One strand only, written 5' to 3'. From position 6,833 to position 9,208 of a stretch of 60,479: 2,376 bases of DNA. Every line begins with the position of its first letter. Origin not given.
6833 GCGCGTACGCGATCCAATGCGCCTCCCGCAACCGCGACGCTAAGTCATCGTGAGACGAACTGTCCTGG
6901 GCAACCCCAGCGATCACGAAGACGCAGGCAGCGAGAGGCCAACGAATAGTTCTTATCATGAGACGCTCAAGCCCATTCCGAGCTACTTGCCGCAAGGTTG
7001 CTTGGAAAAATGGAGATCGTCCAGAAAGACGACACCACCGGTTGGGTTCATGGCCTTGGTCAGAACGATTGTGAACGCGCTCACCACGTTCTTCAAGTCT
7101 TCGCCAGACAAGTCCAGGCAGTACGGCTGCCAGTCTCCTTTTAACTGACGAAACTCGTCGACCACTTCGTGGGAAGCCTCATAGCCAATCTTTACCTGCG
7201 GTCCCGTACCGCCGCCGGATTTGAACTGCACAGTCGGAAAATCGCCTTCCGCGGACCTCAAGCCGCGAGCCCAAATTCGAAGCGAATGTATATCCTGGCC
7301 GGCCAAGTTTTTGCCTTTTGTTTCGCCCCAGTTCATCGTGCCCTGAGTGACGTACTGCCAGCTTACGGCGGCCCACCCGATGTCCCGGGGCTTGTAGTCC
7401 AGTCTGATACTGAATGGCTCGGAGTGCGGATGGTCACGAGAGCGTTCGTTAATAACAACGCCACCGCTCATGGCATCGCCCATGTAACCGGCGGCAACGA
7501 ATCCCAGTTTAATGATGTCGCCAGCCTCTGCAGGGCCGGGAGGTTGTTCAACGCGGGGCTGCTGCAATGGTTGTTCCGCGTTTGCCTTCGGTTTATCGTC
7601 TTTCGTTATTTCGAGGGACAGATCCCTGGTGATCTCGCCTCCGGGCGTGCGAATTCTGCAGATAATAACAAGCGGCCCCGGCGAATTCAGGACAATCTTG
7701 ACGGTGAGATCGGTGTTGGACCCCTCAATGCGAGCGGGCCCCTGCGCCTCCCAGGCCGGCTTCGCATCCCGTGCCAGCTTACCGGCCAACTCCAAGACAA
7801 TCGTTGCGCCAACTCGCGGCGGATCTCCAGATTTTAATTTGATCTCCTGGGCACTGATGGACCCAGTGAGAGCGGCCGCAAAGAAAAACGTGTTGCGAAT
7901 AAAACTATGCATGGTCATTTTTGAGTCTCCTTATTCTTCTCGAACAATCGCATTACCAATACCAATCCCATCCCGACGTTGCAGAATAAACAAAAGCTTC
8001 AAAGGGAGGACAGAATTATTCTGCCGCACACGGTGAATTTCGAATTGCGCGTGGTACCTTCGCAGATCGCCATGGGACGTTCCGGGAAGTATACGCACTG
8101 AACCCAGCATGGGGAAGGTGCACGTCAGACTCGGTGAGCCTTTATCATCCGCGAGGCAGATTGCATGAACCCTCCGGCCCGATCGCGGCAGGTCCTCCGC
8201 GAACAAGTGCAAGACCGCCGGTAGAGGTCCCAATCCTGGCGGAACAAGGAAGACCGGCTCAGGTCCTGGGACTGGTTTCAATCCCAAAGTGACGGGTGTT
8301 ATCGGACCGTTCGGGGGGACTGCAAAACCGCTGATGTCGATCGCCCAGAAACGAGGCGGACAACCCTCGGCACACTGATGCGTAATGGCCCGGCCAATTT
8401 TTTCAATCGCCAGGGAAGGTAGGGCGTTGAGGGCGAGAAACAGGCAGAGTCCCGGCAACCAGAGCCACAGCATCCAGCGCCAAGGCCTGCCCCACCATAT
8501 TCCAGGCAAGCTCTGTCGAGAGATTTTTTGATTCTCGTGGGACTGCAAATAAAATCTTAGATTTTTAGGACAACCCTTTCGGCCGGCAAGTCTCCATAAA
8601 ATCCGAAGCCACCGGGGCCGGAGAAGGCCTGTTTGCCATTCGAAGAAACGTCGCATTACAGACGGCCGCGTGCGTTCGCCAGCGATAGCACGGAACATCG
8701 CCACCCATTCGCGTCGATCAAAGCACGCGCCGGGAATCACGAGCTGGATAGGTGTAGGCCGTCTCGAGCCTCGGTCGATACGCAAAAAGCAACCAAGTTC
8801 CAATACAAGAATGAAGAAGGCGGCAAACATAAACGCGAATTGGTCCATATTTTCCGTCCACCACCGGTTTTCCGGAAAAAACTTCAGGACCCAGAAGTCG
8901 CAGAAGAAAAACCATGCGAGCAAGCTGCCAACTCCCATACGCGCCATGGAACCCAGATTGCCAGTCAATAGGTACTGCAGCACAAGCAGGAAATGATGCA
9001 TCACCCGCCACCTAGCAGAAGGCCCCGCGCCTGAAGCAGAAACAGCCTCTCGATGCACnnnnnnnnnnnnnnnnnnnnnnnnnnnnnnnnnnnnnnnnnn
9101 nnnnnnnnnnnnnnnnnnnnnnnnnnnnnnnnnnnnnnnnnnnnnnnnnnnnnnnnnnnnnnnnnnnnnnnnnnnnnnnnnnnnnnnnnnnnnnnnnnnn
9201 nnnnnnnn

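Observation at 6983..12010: Translationally coupled operon of unknown function with a Lon-like protease domain and a membrane protein, in a lower-GC patch next to a tRNA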

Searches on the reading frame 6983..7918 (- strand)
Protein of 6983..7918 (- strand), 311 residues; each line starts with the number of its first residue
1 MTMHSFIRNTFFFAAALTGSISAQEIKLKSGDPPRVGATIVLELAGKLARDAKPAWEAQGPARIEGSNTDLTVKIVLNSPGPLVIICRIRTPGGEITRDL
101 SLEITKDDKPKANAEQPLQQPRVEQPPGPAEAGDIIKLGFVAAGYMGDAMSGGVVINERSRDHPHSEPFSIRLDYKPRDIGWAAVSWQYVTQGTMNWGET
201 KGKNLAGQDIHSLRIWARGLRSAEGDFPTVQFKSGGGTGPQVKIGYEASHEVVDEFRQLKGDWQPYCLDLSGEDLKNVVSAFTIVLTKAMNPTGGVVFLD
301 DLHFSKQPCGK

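Call 4: search_protein_families(library=pfam, proteins=[window:6983-7918:-], max_evalue=1)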
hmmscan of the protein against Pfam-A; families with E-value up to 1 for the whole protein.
window:6983-7918:- (311 aa): 1 family
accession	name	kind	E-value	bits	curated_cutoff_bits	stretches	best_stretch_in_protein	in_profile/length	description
PF25397.1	DUF7887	-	0.17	12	24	1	135-158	13-36/63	Domain of unknown function (DUF7887)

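Call 5: search_protein_families(library=padloc, proteins=[window:6983-7918:-], max_evalue=1)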
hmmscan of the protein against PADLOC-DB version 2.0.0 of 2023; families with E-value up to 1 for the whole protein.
window:6983-7918:- (311 aa): 0 families

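Call 6: search_protein_families(library=ncbifam, proteins=[window:6983-7918:-], max_evalue=1)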
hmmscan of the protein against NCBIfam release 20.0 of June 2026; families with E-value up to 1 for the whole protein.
window:6983-7918:- (311 aa): 0 families

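Call 21: search_protein_families(library=phrogs, proteins=[window:6983-7918:-], max_evalue=1)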
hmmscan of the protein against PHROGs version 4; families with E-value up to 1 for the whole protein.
window:6983-7918:- (311 aa): 0 families

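Call 83: search_solved_structures(query=A7, max_evalue=10, show_alignments=2)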
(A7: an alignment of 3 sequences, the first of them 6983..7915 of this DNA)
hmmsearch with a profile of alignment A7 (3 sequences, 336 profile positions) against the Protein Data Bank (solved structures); distinct sequences matched with E-value up to 10: 2.
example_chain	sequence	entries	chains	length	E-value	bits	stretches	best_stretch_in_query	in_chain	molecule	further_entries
3ady_A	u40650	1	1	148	0.95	11.7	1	28-115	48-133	DotD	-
6x62_Dd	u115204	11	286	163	1.2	11.4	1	28-115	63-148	DotD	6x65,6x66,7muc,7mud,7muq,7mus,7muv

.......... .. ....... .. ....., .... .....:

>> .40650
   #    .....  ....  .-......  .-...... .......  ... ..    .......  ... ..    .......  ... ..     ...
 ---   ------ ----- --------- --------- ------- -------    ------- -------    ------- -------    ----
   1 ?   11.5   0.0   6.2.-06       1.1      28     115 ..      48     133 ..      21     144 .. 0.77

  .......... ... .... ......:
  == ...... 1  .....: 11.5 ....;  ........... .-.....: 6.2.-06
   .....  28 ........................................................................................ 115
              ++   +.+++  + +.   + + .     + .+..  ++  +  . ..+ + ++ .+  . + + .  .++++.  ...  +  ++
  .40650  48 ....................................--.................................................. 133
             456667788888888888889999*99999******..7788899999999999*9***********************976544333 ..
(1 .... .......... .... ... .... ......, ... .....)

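Call 102: search_dna_similar(query=window:6983-7915:-, collection=plasmids, mode=protein, max_evalue=0.001, max_rows=15)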
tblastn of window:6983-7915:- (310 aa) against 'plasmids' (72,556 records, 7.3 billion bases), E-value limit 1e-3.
Records with a match: 2; places in all: 3; records where one place covers at least 80% of the query: 0.
Best place of each record, by identity: <60% 2.
By first word of the organism name: Haliscomenobacter 1; Candidatus 1.
By predicted mobility (MOB-suite, as given by PLSDB): non-mobilizable 2.
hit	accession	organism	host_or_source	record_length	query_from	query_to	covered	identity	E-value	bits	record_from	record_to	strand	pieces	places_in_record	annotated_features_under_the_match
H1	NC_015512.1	Haliscomenobacter hydrossis DSM 1100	activated sludge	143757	129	305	57%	32.6%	6e-14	80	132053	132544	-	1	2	hypothetical protein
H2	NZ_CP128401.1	Candidatus Chlorohelix allophototropha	Single colony of Candidatus Chlorohelix ...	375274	139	308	55%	31.6%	1e-12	76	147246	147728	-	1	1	glycosyl hydrolase family 17 protein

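Call 103: get_annotated_region(hit=H2, flank=4000)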
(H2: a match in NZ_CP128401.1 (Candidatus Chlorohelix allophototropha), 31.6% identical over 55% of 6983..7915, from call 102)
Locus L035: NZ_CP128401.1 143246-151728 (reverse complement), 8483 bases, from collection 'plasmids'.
description: Candidatus Chlorohelix allophototropha isolate L227-S17 plasmid unnamed1, complete sequence
organism: Candidatus Chlorohelix allophototropha (NCBI taxid 3003348)
taxonomy: Bacteria; Chloroflexota; Chloroflexia; Candidatus Chloroheliales; Candidatus Chloroheliaceae; Candidatus Chlorohelix; Candidatus Chlorohelix allophototropha
host: -; source: Single colony of Candidatus Chlorohelix allophototropha from a non-axenic enrichment (subculture 19.9); ...; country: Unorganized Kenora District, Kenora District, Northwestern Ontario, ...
typing (MOB-suite, as given by PLSDB): non-mobilizable
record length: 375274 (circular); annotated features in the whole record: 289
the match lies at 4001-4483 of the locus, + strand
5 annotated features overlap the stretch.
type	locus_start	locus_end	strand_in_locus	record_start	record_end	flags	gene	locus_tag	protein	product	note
CDS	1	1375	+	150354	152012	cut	-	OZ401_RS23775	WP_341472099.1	hypothetical protein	-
CDS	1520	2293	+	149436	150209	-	-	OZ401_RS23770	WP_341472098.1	hypothetical protein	-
CDS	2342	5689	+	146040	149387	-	-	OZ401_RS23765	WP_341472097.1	glycosyl hydrolase family 17 protein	GO:0005975 - carbohydrate metabolic process [Evidence IEA]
CDS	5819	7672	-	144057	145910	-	-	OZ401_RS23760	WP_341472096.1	sialidase family protein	-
CDS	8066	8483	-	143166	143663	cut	-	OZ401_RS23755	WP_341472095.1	Uma2 family endonuclease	-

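Call 104: get_annotated_region(hit=H1, flank=4000)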
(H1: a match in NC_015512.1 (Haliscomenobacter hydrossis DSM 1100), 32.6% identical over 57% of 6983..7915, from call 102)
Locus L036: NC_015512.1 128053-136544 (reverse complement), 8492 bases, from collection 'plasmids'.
description: Haliscomenobacter hydrossis DSM 1100 plasmid pHALHY02, complete sequence
organism: Haliscomenobacter hydrossis DSM 1100 (NCBI taxid 760192)
taxonomy: Bacteria; Bacteroidota; Saprospiria; Saprospirales; Haliscomenobacteraceae; Haliscomenobacter; Haliscomenobacter hydrossis; Haliscomenobacter hydrossis DSM 1100
host: -; source: activated sludge; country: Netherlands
typing (MOB-suite, as given by PLSDB): non-mobilizable; replicon rep_cluster_1690
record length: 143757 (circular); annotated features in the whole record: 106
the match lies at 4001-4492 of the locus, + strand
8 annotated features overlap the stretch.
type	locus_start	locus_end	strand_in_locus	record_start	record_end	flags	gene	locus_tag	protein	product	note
CDS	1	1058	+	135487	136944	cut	-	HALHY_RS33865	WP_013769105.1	hypothetical protein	-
CDS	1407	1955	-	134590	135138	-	-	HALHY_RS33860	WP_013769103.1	hypothetical protein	-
CDS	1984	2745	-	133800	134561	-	-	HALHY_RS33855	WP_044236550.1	AAA family ATPase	GO:0007059 - chromosome segregation [Evidence IEA]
CDS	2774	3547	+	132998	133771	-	-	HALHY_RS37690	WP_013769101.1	hypothetical protein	-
CDS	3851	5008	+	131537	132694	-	-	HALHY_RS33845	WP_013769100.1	hypothetical protein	-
CDS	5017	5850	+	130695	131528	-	-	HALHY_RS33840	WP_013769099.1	hypothetical protein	-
CDS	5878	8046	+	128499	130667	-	-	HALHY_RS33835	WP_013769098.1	glycosyl hydrolase family 17 protein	GO:0005975 - carbohydrate metabolic process [Evidence IEA]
CDS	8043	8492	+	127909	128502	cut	-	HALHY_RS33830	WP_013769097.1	hypothetical protein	-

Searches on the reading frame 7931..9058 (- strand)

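Call 4: search_protein_families(library=pfam, proteins=[window:7931-9058:-], max_evalue=1)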
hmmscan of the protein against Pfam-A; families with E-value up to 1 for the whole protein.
window:7931-9058:- (375 aa): 0 families

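Call 5: search_protein_families(library=padloc, proteins=[window:7931-9058:-], max_evalue=1)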
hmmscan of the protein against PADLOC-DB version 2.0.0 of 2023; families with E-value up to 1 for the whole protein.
window:7931-9058:- (375 aa): 0 families

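Call 6: search_protein_families(library=ncbifam, proteins=[window:7931-9058:-], max_evalue=1)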
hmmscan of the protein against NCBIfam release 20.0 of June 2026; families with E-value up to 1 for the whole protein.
window:7931-9058:- (375 aa): 0 families

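Call 21: search_protein_families(library=phrogs, proteins=[window:7931-9004:-], max_evalue=1)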
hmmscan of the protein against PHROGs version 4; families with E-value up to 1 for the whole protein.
window:7931-9004:- (357 aa): 1 family
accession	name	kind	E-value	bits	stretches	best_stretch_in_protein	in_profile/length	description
phrog_11110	-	unknown function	0.39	11.9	1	5-43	19-56/69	-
